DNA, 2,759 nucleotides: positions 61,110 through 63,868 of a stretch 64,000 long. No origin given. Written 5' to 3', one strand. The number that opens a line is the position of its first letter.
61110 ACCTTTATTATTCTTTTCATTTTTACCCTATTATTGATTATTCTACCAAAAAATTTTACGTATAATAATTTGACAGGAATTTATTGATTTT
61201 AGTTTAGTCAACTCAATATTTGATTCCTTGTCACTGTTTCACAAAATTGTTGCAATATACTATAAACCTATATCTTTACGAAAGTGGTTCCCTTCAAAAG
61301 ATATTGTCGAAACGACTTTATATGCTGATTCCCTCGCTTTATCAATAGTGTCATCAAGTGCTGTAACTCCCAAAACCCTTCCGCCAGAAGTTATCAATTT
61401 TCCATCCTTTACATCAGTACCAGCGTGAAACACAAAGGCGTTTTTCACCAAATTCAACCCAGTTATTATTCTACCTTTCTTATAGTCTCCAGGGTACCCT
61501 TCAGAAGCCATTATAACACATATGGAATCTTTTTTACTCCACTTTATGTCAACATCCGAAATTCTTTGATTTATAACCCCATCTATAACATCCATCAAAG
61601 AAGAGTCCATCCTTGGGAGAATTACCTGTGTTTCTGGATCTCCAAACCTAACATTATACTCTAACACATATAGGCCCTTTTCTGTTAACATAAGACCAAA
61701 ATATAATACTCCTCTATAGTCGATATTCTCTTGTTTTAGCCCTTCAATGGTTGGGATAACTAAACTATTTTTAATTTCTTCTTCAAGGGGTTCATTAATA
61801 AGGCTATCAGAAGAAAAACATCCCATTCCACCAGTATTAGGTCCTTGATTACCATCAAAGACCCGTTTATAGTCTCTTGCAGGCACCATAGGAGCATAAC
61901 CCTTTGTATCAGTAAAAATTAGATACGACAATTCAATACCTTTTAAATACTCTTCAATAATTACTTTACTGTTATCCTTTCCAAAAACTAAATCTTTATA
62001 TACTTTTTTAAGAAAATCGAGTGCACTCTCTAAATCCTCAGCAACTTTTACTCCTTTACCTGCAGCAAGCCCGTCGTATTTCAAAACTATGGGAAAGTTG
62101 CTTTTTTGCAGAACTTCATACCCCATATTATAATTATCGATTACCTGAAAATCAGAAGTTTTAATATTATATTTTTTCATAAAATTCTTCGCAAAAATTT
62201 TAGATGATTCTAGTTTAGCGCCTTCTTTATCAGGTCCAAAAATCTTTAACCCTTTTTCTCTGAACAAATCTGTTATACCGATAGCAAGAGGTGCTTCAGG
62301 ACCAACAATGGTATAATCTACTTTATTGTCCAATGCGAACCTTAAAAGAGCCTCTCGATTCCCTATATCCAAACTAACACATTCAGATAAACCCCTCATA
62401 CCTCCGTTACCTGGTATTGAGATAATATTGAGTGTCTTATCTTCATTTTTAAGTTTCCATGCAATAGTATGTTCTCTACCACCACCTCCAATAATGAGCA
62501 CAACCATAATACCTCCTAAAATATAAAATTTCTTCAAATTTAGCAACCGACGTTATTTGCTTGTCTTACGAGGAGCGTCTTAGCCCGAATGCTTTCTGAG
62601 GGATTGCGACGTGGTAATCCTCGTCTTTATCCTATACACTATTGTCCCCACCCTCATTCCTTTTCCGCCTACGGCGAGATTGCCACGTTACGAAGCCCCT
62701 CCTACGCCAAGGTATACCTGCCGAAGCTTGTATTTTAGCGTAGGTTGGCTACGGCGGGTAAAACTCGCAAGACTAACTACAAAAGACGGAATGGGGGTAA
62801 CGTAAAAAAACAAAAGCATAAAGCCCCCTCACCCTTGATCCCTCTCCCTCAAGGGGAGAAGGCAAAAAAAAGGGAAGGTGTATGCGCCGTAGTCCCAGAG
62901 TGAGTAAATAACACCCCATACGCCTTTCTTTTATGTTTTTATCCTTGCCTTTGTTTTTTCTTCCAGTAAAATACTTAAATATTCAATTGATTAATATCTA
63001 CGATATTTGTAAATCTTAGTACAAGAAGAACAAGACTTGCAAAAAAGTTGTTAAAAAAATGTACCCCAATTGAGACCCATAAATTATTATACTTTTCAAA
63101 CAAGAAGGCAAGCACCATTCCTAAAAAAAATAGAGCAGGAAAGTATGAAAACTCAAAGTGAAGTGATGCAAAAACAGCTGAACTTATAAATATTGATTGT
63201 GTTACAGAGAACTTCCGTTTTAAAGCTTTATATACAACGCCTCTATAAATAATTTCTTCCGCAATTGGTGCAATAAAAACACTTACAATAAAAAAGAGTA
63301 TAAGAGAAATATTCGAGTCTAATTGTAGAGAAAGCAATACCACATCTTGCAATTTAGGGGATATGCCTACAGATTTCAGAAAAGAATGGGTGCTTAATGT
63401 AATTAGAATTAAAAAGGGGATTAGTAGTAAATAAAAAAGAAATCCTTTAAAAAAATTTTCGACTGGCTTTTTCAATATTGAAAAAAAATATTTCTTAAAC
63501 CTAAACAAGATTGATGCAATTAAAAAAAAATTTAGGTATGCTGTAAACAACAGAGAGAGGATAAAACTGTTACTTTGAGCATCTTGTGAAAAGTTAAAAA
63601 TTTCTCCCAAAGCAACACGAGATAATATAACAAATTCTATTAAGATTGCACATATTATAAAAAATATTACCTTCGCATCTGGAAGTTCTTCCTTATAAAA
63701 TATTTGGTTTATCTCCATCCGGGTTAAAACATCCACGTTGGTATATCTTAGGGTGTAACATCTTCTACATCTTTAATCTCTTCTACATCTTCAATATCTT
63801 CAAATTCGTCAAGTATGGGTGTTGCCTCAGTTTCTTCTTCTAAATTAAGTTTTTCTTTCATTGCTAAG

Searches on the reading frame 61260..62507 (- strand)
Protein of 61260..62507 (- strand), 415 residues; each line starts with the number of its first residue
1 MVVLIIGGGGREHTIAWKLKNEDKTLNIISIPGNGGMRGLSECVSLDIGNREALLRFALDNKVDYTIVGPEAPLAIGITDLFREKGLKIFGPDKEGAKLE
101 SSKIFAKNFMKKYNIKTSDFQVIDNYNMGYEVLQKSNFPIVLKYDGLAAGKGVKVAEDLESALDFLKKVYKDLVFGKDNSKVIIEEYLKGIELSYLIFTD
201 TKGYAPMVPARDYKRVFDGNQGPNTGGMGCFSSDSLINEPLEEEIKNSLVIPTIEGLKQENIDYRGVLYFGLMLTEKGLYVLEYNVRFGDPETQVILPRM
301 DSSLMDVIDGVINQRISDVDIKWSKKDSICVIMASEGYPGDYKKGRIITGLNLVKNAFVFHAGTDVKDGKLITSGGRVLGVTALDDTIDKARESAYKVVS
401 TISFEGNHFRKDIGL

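Call 12: find_encoding_contigs(protein=window:61260-62507:-, flank=10000, max_places=6)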
Protein window:61260-62507:- (415 aa): 2 contigs read that carry it; 2 places shown.
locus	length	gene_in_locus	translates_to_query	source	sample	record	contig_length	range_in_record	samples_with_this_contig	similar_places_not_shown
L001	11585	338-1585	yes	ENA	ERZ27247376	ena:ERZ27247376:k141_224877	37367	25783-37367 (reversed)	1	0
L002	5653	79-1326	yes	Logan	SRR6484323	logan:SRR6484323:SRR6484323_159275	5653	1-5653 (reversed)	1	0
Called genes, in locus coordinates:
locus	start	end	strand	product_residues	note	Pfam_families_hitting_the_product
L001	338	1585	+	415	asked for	PF02844:GARS_N, PF01071:GARS_A, PF02222:ATP-grasp (weak), PF02843:GARS_C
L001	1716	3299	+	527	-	PF02321:OEP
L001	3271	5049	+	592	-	PF25967:RND-MFP_C (faint), PF25990:Beta-barrel_YknX (weak), PF26002:Beta-barrel_AprE (weak), PF25975:CzcB_C (faint), PF25989:YknX_C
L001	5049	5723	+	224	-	PF02463:SMC_N (weak), PF00005:ABC_tran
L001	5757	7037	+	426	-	PF12704:MacB_PCD, PF02687:FtsX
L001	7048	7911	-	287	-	PF02674:Colicin_V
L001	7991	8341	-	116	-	-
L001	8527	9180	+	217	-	PF00702:Hydrolase, PF13419:HAD_2, PF13242:Hydrolase_like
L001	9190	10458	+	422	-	PF03952:Enolase_N, PF00113:Enolase_C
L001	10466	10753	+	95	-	PF04977:DivIC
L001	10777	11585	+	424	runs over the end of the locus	PF02403:Seryl_tRNA_N, PF00587:tRNA-synt_2b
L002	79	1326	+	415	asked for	PF02844:GARS_N, PF01071:GARS_A, PF02222:ATP-grasp (weak), PF02843:GARS_C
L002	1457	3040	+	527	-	PF02321:OEP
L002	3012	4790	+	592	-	PF25967:RND-MFP_C (faint), PF25990:Beta-barrel_YknX (weak), PF26002:Beta-barrel_AprE (weak), PF25975:CzcB_C (faint), PF25989:YknX_C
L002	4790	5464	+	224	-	PF02463:SMC_N (weak), PF00005:ABC_tran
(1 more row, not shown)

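Call 29: find_homologous_proteins(query=window:61260-62507:-, max_evalue=1e-60)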
Query window:61260-62507:- (415 aa): 7986 proteins with E <= 1e-60 among 8000 candidates; the best 120 are listed.
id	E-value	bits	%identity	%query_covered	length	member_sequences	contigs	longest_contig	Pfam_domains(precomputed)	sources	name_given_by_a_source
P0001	1.5e-272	922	100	100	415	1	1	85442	PF02844.22,PF02843.23,PF02222.28,PF01071.25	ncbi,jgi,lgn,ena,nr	ncbi:phosphoribosylamine--glycine ligase [bacterium]|nr:phosphoribosylamine--glycine ligase [bacteri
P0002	1.6e-173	595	61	100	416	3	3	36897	PF02844.22,PF02843.23,PF01071.25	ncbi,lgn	-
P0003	2.2e-169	582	61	100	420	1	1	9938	PF02844.22,PF02843.23,PF02222.28,PF01071.25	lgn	-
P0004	2.9e-165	568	60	100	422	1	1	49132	PF02844.22,PF02843.23,PF01071.25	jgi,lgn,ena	-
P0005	1.3e-161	556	58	100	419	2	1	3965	PF02844.22,PF02843.23,PF01071.25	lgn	-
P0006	7.9e-158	544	56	99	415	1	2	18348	PF02844.22,PF02843.23,PF08443.17,PF01071.25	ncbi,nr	ncbi:MAG: phosphoribosylamine--glycine ligase [Candidatus Omnitrophica bacterium]|nr:phosphoribosyla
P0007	1.2e-157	543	55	100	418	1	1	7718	PF02844.22,PF02843.23,PF01071.25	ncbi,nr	ncbi:MAG: phosphoribosylamine--glycine ligase [Candidatus Omnitrophica bacterium]|nr:phosphoribosyla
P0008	1.9e-157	543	56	100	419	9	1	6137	PF02844.22,PF02843.23,PF01071.25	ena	-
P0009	4.7e-157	541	57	100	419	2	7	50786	PF02844.22,PF02843.23,PF02222.28,PF01071.25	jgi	jgi:phosphoribosylamine---glycine ligase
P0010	8.2e-157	540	57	100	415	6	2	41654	PF02844.22,PF02843.23,PF02786.23,PF01071.25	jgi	jgi:phosphoribosylamine--glycine ligase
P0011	2.8e-156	539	57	100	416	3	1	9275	PF02844.22,PF02843.23,PF01071.25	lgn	-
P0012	4.1e-156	538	56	100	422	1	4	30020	PF02844.22,PF02843.23,PF01071.25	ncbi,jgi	jgi:phosphoribosylamine---glycine ligase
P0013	7.5e-156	537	57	100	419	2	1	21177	PF02844.22,PF02843.23,PF02222.28,PF01071.25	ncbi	-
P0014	1.5e-155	536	56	100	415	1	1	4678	PF02844.22,PF02843.23,PF02786.23,PF02655.20,PF01071.25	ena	-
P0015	2.0e-155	536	56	100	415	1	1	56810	PF02844.22,PF02843.23,PF02786.23,PF02655.20,PF01071.25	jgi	jgi:phosphoribosylamine--glycine ligase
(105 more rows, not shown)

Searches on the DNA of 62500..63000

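Call 11: search_rna_families(source=window, start=62500, end=63000, threshold=evalue, max_evalue=10)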
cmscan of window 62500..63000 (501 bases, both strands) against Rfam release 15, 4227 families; matches with E-value up to 10: 8.
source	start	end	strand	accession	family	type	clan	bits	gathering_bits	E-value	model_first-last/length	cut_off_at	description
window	62829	62877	+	RF00736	mir-320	Gene; miRNA;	-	17.8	55.5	0.25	1-76/76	no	mir-320 microRNA precursor family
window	62857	62973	-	RF01478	rli47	Gene; sRNA;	-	17.2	200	0.016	1-508/508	no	Listeria sRNA rli47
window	62849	62956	-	RF00690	MIR408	Gene; miRNA;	-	15.2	64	0.68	1-126/126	no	MIR408 microRNA precursor family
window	62834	62870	+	RF00778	MIR473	Gene; miRNA;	-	15.1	52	2.4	1-84/84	no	MIR473 microRNA precursor family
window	62721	62869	-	RF02132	HOXB13-AS1_1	Gene; lncRNA;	-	14.8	60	0.89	1-136/136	no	HOXB13 antisense RNA 1 conserved region 1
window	62840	62877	+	RF03537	Flavi_TBFV_SL6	Cis-reg;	-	14.7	38.3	1.4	1-45/45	no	Tick-borne Flavivirus short stem-loop SL6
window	62825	62862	-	RF01762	whalefall-1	Gene; sRNA;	-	13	37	1.9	1-56/56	no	Whalefall-1 RNA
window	62774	62850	+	RF02158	NPPA-AS1_3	Gene; lncRNA;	-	12.1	55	3.6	1-108/108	no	NPPA antisense RNA 1 conserved region 3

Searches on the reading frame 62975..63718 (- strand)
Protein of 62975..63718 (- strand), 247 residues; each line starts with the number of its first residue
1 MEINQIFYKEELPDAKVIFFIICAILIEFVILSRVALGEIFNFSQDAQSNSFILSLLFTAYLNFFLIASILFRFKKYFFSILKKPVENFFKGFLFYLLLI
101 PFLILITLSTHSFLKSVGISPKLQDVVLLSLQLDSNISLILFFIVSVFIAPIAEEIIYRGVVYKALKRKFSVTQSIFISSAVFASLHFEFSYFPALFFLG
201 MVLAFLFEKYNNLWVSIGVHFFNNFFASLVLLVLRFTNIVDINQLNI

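Call 27: search_protein_families(library=ncbifam, proteins=[window:62975-63718:-], max_evalue=0.00001)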
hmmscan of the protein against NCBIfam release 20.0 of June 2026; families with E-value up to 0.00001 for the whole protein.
window:62975-63718:- (247 aa): 4 families
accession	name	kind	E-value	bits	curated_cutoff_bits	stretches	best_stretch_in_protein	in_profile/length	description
NF041647.1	ABC_perm_CPBP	equivalog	1.1e-17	64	435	1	35-230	432-633/636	ABC transporter permease subunit/CPBP intramembrane protease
NF040589.1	CPBP_Synerg_MrtS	equivalog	4e-10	40.1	130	1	139-227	72-163/170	Synerg-CTERM system glutamic-type intramembrane protease MrtS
NF033192.3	CPBP_JDVT_MrtJ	equivalog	2e-09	38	75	1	146-227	4-95/98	JDVT-CTERM system glutamic-type intramembrane protease MrtJ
NF046050.1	CPBP_fam_MroQ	equivalog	2.6e-09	36.9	270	1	141-235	128-228/243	intramembrane glutamic endopeptidase MroQ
